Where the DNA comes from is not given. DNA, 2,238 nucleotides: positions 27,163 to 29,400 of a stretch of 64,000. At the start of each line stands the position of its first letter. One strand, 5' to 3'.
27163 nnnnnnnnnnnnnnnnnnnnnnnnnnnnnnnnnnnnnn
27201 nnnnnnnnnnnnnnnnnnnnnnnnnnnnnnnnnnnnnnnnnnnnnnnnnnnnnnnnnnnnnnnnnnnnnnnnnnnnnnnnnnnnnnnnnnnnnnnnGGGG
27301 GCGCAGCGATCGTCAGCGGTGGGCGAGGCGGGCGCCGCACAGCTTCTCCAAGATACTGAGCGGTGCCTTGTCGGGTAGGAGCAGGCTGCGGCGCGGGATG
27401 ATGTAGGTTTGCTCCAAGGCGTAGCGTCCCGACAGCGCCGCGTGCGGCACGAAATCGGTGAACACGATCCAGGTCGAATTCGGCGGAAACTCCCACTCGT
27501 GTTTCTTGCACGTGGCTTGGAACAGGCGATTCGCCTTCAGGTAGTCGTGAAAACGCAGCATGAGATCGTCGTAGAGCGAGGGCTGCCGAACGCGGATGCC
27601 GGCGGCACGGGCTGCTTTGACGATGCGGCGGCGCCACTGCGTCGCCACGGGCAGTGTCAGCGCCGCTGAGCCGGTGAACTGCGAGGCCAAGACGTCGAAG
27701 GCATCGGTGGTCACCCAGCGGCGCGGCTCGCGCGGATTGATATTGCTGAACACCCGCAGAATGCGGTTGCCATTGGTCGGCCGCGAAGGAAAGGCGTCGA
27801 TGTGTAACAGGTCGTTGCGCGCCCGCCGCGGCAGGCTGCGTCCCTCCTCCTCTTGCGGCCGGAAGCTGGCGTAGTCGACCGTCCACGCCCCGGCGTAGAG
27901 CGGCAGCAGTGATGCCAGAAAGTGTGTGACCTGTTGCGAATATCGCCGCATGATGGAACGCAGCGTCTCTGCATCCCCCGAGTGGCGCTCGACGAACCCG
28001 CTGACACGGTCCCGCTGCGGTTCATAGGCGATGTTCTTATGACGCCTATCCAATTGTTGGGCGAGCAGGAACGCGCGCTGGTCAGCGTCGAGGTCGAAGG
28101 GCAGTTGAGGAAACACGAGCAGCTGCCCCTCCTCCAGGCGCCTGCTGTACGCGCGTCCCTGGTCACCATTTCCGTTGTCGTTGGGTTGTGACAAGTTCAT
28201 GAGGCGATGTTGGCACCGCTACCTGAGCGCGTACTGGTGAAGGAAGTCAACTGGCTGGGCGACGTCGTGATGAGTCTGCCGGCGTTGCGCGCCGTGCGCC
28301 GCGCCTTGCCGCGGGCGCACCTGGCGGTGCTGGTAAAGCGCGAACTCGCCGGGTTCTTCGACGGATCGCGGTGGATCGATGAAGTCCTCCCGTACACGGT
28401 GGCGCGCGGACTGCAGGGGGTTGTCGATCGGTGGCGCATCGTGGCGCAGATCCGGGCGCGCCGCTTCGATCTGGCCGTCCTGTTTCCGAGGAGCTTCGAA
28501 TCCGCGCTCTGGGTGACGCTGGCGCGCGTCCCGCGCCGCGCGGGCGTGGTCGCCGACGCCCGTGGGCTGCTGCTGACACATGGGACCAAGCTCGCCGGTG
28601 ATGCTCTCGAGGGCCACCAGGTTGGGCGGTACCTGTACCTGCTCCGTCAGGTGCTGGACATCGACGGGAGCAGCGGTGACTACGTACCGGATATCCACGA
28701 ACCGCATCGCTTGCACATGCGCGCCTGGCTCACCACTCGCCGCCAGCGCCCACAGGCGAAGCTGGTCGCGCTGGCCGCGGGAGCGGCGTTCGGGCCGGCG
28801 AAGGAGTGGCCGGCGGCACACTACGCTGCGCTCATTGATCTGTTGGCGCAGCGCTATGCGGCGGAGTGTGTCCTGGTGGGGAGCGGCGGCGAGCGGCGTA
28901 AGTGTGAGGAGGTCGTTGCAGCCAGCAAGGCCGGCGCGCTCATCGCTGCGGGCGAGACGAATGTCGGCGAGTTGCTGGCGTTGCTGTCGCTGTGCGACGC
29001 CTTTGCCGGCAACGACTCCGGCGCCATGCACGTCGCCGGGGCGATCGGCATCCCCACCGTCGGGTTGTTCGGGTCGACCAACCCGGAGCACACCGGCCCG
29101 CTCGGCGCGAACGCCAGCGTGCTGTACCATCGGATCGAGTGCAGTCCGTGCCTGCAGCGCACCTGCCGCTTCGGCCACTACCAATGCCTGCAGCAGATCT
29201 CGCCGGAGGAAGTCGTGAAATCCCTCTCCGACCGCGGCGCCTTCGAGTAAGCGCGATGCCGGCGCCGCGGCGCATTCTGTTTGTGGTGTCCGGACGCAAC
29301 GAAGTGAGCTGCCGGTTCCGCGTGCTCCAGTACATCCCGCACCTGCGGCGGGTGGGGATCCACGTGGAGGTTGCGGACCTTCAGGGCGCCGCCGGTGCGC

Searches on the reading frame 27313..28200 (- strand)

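Call 5: search_protein_families(library=pfam, proteins=[window:27313-28200:-], max_evalue=0.01)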
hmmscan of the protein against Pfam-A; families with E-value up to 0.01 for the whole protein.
window:27313-28200:- (295 aa): 1 family
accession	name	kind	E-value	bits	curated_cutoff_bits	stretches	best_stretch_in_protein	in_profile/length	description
PF11004.14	Kdo_hydroxy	-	3e-94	315.8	25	1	15-292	5-275/275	3-deoxy-D-manno-oct-2-ulosonic acid (Kdo) hydroxylase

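Call 6: search_protein_families(library=ncbifam, proteins=[window:27313-28200:-], max_evalue=0.01)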
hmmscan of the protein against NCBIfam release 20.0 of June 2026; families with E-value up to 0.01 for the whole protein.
window:27313-28200:- (295 aa): 1 family
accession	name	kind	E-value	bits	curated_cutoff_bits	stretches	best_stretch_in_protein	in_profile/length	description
NF053719.1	KdoHdxKdoO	equivalog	3.8e-74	249.3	300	1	13-292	16-288/289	Kdo hydroxylase KdoO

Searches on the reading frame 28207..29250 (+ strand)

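Call 9: search_protein_families(library=pfam, proteins=[window:28207-29250:+], max_evalue=0.001)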
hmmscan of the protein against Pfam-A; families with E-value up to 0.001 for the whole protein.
window:28207-29250:+ (347 aa): 1 family
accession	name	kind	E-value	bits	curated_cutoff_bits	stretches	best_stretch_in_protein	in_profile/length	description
PF01075.23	Glyco_transf_9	-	1.5e-43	149.3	22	1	75-325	1-246/247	Glycosyltransferase family 9 (heptosyltransferase)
